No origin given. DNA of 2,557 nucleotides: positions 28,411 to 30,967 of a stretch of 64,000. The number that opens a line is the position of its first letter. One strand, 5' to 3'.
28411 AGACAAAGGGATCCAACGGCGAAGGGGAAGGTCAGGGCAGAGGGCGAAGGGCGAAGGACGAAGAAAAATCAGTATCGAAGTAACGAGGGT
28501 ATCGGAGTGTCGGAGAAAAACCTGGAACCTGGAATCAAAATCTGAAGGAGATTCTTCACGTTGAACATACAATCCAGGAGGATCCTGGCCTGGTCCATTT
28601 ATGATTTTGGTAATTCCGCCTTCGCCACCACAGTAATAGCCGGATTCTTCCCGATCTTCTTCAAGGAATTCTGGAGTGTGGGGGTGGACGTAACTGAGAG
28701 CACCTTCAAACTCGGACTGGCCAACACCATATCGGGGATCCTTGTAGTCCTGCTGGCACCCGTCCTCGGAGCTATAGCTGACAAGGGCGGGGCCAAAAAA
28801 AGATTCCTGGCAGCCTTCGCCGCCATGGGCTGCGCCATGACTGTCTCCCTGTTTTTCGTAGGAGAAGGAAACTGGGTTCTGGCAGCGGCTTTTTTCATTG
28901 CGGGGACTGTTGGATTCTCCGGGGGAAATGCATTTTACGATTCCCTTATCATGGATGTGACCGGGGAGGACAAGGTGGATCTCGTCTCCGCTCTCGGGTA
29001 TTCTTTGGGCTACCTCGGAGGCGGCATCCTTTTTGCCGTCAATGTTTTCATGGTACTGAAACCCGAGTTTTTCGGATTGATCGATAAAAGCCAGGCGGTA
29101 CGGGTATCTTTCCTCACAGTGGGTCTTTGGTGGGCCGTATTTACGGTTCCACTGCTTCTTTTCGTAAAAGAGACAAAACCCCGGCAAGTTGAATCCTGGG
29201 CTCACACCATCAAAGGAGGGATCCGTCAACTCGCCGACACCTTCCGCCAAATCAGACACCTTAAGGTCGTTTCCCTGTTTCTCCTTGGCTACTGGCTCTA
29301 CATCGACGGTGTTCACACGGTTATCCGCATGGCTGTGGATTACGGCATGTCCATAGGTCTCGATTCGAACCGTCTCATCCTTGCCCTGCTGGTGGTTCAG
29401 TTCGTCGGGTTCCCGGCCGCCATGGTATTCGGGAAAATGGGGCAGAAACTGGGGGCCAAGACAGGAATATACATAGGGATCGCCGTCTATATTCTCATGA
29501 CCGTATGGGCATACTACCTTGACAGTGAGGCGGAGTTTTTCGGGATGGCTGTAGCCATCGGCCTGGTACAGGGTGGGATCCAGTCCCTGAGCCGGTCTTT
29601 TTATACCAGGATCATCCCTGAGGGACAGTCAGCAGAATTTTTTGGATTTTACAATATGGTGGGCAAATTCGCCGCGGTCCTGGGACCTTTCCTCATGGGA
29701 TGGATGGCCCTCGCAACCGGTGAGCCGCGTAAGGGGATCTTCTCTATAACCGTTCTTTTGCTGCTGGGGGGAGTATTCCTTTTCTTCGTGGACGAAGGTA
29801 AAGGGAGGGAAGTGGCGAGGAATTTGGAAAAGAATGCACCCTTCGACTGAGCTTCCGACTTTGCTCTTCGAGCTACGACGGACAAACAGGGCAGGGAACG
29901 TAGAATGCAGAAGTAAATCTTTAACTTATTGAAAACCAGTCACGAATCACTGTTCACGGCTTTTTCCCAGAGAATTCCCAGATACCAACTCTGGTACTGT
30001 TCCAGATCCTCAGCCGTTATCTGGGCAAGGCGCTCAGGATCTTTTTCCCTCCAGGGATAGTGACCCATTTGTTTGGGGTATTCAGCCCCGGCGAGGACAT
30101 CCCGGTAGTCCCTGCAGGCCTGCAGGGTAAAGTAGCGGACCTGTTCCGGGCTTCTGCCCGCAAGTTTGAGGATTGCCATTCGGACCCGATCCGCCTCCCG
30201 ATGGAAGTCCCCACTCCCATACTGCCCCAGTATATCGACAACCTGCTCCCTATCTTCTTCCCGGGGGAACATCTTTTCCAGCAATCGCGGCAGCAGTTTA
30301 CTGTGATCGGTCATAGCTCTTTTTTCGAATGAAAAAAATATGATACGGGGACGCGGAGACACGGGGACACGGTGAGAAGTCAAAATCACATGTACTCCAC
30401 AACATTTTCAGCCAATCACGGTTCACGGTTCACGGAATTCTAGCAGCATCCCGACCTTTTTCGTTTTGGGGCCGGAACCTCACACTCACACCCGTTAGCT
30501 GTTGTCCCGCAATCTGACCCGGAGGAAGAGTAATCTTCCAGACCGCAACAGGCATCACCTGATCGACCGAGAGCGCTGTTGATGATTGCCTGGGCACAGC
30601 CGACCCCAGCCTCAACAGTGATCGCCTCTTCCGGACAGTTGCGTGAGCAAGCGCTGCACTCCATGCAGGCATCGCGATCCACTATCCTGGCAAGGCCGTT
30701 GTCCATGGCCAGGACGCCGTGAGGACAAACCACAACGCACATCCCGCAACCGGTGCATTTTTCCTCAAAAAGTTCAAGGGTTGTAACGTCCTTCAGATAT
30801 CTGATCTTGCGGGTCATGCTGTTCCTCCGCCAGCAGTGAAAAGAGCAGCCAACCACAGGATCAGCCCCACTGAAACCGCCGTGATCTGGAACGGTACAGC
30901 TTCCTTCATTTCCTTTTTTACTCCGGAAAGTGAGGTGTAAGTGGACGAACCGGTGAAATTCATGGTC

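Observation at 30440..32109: hgcA-hgcB mercury-methylation gene pair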

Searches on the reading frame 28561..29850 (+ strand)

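Call 3: search_protein_families(library=ncbifam, proteins=[window:28561-29850:+], max_evalue=0.01)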
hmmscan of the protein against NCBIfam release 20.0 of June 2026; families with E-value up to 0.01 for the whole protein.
window:28561-29850:+ (429 aa): 8 families
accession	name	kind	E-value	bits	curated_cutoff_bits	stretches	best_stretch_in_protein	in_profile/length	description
TIGR00895.1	2A0115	subfamily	1.6e-05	24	418.55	1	264-382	279-397/398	aromatic acid/H+ symport family MFS transporter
TIGR00883.1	2A0106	subfamily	3.4e-05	23.1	443.45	1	20-152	232-365/400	metabolite/H+ symporter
TIGR00711.1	efflux_EmrB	subfamily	0.00021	20.2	230.2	0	334-383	101-150/485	DHA2 family efflux MFS transporter permease subunit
TIGR00893.1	2A0114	subfamily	0.00028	19.9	395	1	298-409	288-397/399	D-galactonate transporter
NF045684.1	tet_MFS_65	exception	0.0012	18.1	800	0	31-377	17-343/383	tetracycline efflux MFS transporter Tet(65)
TIGR00880.1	2_A_01_02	superfamily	0.0028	17.8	131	1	287-401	15-127/141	multidrug resistance protein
NF047396.1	MFS_flip_LtaA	equivalog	0.0039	16.3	450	1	301-407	278-384/394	lipoteichoic acid biosynthesis MFS flippase LtaA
NF049980.1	SfMCT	equivalog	0.0053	15.5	320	0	52-397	40-376/378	L-lactate MFS transporter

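Call 4: search_protein_families(library=pfam, proteins=[window:28561-29850:+], max_evalue=0.01)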
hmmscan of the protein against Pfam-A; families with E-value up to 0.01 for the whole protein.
window:28561-29850:+ (429 aa): 3 families
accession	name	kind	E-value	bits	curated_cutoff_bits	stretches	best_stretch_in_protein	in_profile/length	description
PF11700.14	ATG22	-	7.1e-69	233.2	24.1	1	53-417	75-479/482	Vacuole effluxer Atg22 like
PF07690.21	MFS_1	-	1.3e-22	80.6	33.4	2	19-316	8-284/347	Major Facilitator Superfamily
PF13347.12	MFS_2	-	3.6e-10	39.4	27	2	154-387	146-385/427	MFS/sugar transport protein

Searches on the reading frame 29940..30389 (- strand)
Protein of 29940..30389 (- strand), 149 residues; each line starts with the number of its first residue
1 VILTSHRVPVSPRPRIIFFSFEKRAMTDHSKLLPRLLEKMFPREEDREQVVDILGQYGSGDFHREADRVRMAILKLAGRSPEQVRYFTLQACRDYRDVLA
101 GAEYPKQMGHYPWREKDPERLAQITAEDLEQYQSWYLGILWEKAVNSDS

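Call 3: search_protein_families(library=ncbifam, proteins=[window:29940-30389:-], max_evalue=0.01)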
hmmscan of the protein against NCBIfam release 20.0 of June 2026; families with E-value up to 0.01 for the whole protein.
window:29940-30389:- (149 aa): 0 families

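Call 4: search_protein_families(library=pfam, proteins=[window:29940-30389:-], max_evalue=0.01)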
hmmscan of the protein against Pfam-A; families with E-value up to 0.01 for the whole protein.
window:29940-30389:- (149 aa): 0 families

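Call 54: search_protein_families(library=pfam, proteins=[window:29940-30314:-], max_evalue=10)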
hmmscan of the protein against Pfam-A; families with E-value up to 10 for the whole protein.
window:29940-30314:- (124 aa): 1 family
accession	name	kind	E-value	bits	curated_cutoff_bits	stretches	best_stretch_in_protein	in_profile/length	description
PF18575.6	HAMP_N3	-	0.099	12.6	25.7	1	23-40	3-20/43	HAMP N-terminal domain 3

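Call 55: search_protein_families(library=ncbifam, proteins=[window:29940-30314:-], max_evalue=10)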
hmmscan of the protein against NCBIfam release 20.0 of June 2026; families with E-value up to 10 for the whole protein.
window:29940-30314:- (124 aa): 0 families

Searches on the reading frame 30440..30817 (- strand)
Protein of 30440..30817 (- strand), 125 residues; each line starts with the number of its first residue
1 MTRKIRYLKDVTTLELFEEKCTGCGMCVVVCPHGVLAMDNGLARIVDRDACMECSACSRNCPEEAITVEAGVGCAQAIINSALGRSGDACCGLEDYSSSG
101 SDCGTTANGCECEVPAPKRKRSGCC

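Call 3: search_protein_families(library=ncbifam, proteins=[window:30440-30817:-], max_evalue=0.01)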
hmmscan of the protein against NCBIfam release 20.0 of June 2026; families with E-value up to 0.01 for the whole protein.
window:30440-30817:- (125 aa): 78 families (the best 25 are shown)
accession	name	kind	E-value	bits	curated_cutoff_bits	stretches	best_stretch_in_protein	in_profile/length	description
NF040864.1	HgcB_ferredoxin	equivalog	2.8e-33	113.6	99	1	6-92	1-87/93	mercury methylation ferredoxin HgcB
NF043039.1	HgcAB_like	equivalog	2.2e-14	53.8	285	1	11-66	292-349/350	HgcAB-like fusion protein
NF038196.1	ferrodoxin_EFR1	subfamily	2.5e-11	44.1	75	1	18-69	183-232/242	EFR1 family ferrodoxin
NF040684.1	PorD_Arch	equivalog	6.3e-11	42.2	120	1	16-69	29-82/85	pyruvate synthase subunit PorD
TIGR02179.1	PorD_KorD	subfamily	5.4e-10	39.3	60.05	1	18-69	24-75/78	2-oxoacid:acceptor oxidoreductase, delta subunit, pyruvate/2-ketoisovalerate family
NF045874.1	Vhu_polyferre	exception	7.3e-10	38.1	600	1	9-92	186-269/381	F420-non-reducing hydrogenase associated-polyferredoxin VhuB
NF040770.1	hetero_SS_HdrA2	exception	1.1e-09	37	1100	1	12-69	570-626/777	CoB-CoM heterodisulfide reductase HdrA2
TIGR02700.1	flavo_MJ0208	hypoth_equivalog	7.6e-09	35.2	251.35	1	15-67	144-195/234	dihydromethanopterin reductase (acceptor)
NF007205.0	PRK09626.1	equivalog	2.5e-08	33.9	93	1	16-69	14-74/105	2-oxoglutarate-acceptor oxidoreductase subunit OorD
NF007203.0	PRK09624.1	equivalog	3.8e-08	33.5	171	1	14-68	46-100/105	pyuvate ferredoxin oxidoreductase subunit delta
NF043069.1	T4HPD_activ_SAM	equivalog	8.1e-08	32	425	1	13-68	45-99/299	trans-4-hydroxy-L-proline dehydratase activase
TIGR02060.1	aprB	equivalog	1.9e-07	31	135.65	1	18-72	7-68/132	adenylyl-sulfate reductase subunit beta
NF058577.1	FdxA_fam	equivalog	3.4e-07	30.3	65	1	18-65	6-52/52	4Fe-4S ferredoxin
TIGR01944.1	rnfB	subfamily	4.2e-07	29.7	68.7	1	16-69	110-163/190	RnfABCDGE type electron transport complex subunit B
NF005503.0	PRK07118.1-2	equivalog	6.4e-07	28.9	252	1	20-68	139-186/292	RnfABCDGE type electron transport complex subunit B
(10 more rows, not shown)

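Call 4: search_protein_families(library=pfam, proteins=[window:30440-30817:-], max_evalue=0.01)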
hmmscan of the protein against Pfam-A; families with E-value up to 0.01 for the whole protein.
window:30440-30817:- (125 aa): 15 families
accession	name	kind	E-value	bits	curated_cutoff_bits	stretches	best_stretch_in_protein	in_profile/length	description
PF00037.32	Fer4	-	2.5e-14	52.8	21.1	2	17-36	4-23/24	4Fe-4S binding domain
PF12797.12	Fer4_2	-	4.9e-11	42.3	24.5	2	18-32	7-21/22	4Fe-4S binding domain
PF12837.12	Fer4_6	-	5e-11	42.4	25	1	18-36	6-24/24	4Fe-4S binding domain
PF12838.12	Fer4_7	-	6.8e-11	42.9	27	2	20-65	1-52/52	4Fe-4S dicluster domain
PF13187.11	Fer4_9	-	4.8e-09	36.5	27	1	20-66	1-52/52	4Fe-4S dicluster domain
PF13237.11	Fer4_10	-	1.1e-07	32.1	25.5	1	18-62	6-53/53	4Fe-4S dicluster domain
PF13534.11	Fer4_17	-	6.5e-07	30.2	22.2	1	19-35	44-60/61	4Fe-4S dicluster domain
PF13484.11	Fer4_16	-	1.4e-06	29.4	30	1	18-33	50-65/66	4Fe-4S double cluster binding domain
PF14697.11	Fer4_21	-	8.9e-06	26.2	35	1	11-38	31-59/59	4Fe-4S dicluster domain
PF25160.1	LdpA_Fe-S-bd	-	1e-05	25.6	27.6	1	12-38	19-45/49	LdpA Fe-S cluster-binding domain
PF12800.12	Fer4_4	-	9.4e-05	22.9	24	1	19-32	2-15/17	4Fe-4S binding domain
PF13459.11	Fer4_15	-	0.00013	23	22.4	0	19-45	6-32/66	4Fe-4S single cluster domain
PF13370.11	Fer4_13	-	0.00029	21.9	24.5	0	19-33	4-18/58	4Fe-4S single cluster domain of Ferredoxin I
PF13183.11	Fer4_8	-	0.00074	20.4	27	1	19-35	52-68/68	4Fe-4S dicluster domain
PF12798.12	Fer4_3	-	0.0025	19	27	1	21-34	1-14/15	4Fe-4S binding domain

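Call 13: find_encoding_contigs(protein=window:30440-30817:-, flank=10000, max_places=6)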
Protein window:30440-30817:- (125 aa): 1 contig read that carries it; 1 place shown.
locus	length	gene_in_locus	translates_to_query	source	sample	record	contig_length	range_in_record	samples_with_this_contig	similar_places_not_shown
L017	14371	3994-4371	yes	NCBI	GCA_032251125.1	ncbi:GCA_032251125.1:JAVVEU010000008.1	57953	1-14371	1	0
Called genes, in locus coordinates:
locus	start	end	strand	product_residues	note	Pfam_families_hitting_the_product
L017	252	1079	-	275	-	PF12837:Fer4_6 (faint), PF12838:Fer4_7, PF13237:Fer4_10 (weak), PF13187:Fer4_9, PF00037:Fer4 (weak), PF13484:Fer4_16 (weak), PF00881:Nitroreductase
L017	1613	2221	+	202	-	PF00440:TetR_N (weak), PF16925:TetR_C_13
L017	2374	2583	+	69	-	-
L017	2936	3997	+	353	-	PF03599:CdhD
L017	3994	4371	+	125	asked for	PF13484:Fer4_16 (faint), PF14697:Fer4_21 (weak), PF00037:Fer4, PF12797:Fer4_2 (weak), PF13237:Fer4_10 (weak), PF12837:Fer4_6, PF12838:Fer4_7, PF13187:Fer4_9, +1 more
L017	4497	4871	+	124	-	-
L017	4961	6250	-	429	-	PF11700:ATG22, PF07690:MFS_1, PF11700:ATG22, PF13347:MFS_2 (weak), PF07690:MFS_1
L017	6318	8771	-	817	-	PF20437:LonC_helical, PF13654:AAA_32, PF20436:LonB_AAA-LID, PF05362:Lon_C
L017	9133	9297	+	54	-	PF09723:Zn_ribbon_8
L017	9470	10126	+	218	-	PF01810:LysE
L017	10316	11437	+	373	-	PF07690:MFS_1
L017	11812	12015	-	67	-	-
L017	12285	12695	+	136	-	-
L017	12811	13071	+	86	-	PF01910:Thiamine_BP (weak)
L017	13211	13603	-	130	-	-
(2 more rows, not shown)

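Call 18: list_cluster_members(proteins=[window:30440-30817:-, window:26040-28493:+, window:28561-29850:+, window:30817-31875:-, window:30817-31947:-])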
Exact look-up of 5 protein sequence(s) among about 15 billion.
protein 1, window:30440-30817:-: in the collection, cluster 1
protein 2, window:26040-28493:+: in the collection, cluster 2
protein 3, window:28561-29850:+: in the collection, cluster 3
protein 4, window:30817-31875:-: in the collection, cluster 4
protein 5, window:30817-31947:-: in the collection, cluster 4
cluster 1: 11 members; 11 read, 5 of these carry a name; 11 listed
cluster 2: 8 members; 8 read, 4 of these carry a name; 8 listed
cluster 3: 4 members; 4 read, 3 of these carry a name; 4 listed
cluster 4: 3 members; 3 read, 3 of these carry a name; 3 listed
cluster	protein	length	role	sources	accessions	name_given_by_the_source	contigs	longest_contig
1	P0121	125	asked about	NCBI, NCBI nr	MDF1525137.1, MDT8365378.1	MAG: mercury methylation ferredoxin HgcB [bacterium] | mercury methylation ferredoxin HgcB [bacterium]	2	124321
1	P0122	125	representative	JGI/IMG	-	NAD-dependent dihydropyrimidine dehydrogenase PreA subunit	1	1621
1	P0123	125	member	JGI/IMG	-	ferredoxin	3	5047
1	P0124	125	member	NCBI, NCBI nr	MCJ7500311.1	4Fe-4S binding protein [bacterium]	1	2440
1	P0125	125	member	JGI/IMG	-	ferredoxin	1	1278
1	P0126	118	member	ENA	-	-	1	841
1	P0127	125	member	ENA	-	-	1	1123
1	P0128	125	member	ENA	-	-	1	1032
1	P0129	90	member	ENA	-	-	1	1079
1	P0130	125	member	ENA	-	-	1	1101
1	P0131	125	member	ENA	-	-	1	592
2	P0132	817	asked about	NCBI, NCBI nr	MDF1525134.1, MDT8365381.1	MAG: ATP-binding protein [bacterium] | ATP-binding protein [bacterium]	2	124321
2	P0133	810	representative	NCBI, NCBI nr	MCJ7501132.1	AAA family ATPase [bacterium]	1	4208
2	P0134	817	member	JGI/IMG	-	lon-related putative ATP-dependent protease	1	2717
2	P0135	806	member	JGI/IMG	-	lon-related putative ATP-dependent protease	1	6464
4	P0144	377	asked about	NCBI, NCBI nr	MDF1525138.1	MAG: mercury methylation corrinoid protein HgcA [bacterium] | mercury methylation corrinoid protein HgcA [bacterium]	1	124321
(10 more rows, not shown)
